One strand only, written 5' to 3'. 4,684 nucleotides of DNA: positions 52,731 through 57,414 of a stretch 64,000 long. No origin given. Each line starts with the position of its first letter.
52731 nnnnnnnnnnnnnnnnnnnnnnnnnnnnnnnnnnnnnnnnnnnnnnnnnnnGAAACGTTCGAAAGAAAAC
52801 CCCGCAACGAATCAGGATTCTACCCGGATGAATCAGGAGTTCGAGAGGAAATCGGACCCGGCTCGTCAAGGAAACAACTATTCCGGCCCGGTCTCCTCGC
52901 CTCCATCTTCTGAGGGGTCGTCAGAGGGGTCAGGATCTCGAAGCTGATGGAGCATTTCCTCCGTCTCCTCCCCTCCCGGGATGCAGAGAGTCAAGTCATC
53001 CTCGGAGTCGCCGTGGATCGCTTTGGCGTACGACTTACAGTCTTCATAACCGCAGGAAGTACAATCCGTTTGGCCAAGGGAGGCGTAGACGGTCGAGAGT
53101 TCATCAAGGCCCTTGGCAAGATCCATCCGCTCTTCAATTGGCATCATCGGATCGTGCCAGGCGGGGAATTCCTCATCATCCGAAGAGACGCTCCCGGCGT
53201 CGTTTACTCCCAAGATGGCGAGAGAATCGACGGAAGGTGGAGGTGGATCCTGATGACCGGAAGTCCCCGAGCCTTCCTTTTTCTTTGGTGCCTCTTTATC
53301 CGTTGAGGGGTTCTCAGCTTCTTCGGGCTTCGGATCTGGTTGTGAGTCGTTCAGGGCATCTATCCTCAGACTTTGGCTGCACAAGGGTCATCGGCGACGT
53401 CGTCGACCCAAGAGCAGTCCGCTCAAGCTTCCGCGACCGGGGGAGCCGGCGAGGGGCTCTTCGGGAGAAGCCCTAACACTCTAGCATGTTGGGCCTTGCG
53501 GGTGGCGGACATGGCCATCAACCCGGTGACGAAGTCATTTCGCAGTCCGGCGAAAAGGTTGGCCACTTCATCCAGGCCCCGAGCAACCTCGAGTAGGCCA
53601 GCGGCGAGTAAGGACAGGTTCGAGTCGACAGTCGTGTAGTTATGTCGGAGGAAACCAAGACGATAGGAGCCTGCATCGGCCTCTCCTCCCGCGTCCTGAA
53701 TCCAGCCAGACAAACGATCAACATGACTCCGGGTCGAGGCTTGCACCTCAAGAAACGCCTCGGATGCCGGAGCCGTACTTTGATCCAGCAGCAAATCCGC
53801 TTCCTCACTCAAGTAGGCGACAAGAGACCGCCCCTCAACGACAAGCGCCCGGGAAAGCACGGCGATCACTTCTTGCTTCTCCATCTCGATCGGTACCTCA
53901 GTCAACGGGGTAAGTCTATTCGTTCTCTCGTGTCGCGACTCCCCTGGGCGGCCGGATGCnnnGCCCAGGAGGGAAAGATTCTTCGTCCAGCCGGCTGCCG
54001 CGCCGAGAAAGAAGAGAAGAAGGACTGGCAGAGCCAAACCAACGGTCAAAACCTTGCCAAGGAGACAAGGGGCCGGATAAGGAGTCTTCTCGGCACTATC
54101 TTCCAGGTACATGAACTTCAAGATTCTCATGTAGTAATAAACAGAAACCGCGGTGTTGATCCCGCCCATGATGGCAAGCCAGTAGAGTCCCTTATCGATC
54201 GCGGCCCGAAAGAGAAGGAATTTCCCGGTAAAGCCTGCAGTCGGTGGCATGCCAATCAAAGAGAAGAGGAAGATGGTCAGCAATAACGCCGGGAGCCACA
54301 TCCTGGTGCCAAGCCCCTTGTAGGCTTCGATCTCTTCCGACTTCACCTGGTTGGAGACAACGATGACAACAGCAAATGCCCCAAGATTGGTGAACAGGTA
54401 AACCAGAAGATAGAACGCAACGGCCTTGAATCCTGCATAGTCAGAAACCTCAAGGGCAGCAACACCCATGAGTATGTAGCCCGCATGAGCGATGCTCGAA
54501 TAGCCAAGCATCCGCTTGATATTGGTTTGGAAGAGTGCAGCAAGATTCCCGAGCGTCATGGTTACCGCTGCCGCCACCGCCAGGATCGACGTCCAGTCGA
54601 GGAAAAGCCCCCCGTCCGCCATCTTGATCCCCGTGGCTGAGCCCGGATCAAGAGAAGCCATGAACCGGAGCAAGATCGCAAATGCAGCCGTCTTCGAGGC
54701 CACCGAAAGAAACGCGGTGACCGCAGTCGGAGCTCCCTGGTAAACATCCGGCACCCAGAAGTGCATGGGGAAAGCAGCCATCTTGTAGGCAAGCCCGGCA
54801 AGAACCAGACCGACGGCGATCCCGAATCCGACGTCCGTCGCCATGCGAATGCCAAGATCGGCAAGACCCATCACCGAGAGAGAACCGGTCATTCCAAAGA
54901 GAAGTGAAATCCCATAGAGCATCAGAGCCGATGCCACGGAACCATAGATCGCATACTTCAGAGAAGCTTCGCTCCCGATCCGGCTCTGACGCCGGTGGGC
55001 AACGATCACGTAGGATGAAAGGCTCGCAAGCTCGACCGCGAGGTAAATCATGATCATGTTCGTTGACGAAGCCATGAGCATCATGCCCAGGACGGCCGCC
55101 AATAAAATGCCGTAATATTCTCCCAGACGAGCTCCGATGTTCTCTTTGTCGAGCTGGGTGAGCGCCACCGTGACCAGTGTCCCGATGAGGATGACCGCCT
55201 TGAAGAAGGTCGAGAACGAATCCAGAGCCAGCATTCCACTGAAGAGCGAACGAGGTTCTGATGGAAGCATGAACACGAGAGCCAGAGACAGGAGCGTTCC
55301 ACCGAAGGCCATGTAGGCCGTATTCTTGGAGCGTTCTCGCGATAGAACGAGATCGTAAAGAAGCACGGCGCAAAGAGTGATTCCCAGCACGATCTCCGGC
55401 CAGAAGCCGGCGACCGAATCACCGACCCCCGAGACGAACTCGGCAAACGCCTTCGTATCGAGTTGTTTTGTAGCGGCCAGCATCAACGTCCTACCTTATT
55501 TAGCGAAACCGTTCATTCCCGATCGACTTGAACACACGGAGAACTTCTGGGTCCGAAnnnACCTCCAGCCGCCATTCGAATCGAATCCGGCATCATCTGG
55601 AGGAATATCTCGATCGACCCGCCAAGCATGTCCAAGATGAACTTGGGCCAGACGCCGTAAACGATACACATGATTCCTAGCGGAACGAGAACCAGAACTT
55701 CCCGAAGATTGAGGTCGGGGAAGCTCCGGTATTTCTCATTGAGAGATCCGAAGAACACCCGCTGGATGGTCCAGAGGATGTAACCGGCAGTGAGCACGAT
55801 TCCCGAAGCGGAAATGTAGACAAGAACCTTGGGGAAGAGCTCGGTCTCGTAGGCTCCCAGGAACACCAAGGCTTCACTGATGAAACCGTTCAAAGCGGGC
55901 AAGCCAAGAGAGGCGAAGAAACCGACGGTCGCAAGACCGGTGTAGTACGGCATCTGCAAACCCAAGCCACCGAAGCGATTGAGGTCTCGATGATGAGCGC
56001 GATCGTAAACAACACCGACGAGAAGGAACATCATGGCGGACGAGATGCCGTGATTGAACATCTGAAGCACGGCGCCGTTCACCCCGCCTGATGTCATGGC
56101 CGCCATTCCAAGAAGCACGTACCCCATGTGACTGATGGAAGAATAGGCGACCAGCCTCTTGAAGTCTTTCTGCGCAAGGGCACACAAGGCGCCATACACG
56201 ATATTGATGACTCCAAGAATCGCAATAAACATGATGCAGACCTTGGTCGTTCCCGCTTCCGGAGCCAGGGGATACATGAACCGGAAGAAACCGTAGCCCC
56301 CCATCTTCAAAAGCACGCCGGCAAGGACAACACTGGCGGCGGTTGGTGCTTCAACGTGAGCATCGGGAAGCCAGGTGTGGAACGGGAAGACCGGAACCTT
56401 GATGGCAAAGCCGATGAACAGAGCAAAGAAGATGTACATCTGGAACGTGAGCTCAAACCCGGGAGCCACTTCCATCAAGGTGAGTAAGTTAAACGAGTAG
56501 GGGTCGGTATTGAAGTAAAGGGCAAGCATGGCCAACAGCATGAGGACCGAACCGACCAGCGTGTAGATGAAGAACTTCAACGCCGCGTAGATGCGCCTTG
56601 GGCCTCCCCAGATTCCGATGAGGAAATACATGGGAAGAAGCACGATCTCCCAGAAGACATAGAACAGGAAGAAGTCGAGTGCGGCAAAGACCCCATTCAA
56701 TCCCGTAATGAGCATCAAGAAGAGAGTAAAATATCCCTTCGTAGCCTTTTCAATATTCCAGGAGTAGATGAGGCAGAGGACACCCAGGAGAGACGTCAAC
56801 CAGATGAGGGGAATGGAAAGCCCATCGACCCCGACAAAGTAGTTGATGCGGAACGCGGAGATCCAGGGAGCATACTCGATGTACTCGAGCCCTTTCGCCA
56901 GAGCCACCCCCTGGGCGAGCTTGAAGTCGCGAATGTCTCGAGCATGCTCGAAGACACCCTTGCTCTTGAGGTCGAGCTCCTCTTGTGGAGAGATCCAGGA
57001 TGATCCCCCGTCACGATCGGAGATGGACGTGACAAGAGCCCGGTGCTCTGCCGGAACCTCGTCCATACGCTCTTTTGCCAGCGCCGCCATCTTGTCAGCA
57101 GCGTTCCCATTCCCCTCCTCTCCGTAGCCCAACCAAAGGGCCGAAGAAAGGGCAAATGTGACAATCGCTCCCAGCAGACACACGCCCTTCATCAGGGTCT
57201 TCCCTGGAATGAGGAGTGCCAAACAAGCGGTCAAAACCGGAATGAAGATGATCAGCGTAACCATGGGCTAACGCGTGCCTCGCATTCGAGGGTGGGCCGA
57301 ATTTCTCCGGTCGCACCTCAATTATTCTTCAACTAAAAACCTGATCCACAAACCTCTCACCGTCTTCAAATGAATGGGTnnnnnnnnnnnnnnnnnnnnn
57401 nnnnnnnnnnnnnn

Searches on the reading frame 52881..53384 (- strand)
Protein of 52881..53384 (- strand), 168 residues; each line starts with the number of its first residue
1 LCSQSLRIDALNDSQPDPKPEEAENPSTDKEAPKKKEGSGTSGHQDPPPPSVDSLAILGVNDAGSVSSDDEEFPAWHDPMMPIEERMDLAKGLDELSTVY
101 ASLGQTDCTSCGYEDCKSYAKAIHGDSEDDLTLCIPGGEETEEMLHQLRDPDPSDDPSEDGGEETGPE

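Call 20: search_protein_families(library=pfam, proteins=[window:52881-53384:-], max_evalue=0.01)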
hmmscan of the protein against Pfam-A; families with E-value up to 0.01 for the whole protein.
window:52881-53384:- (168 aa): 1 family
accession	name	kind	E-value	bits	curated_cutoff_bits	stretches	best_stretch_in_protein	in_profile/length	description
PF04060.18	FeS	-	1.3e-06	28.4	23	1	105-136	3-33/33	Putative Fe-S cluster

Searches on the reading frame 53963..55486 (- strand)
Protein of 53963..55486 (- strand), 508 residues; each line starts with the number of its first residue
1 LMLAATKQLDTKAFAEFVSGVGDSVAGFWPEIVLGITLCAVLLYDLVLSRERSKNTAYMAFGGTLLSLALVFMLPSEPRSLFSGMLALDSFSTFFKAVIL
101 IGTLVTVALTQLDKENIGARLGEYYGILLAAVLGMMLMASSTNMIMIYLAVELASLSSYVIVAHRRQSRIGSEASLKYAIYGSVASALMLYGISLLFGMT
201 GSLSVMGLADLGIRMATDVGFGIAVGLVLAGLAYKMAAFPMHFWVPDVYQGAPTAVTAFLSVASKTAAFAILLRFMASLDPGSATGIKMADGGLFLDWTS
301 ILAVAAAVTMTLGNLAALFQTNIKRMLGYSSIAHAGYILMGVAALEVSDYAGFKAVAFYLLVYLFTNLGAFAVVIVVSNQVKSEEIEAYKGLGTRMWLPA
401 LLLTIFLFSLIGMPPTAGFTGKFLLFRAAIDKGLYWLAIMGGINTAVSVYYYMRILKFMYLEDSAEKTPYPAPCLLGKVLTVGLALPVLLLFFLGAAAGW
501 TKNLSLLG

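Call 30: search_protein_families(library=pfam, proteins=[window:53963-55486:-], max_evalue=0.0001)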
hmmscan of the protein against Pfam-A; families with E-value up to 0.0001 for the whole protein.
window:53963-55486:- (508 aa): 1 family
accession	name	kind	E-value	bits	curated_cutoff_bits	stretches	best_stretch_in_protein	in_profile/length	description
PF00361.26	Proton_antipo_M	-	9.2e-67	225.7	21.5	1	141-446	1-292/294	NADH:quinone oxidoreductase/Mrp antiporter, TM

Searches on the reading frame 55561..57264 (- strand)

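Call 32: search_protein_families(library=pfam, proteins=[window:55561-57264:-], max_evalue=0.0001)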
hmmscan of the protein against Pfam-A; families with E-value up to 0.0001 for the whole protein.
window:55561-57264:- (568 aa): 2 families
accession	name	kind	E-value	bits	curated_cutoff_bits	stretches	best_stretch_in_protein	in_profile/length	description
PF00361.26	Proton_antipo_M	-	3.5e-77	259.9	21.5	1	195-485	1-289/294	NADH:quinone oxidoreductase/Mrp antiporter, TM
PF01059.23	Oxidored_q5_N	-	2.7e-05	24.7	22.7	1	135-190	48-104/110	NADH-ubiquinone oxidoreductase chain 4, amino terminus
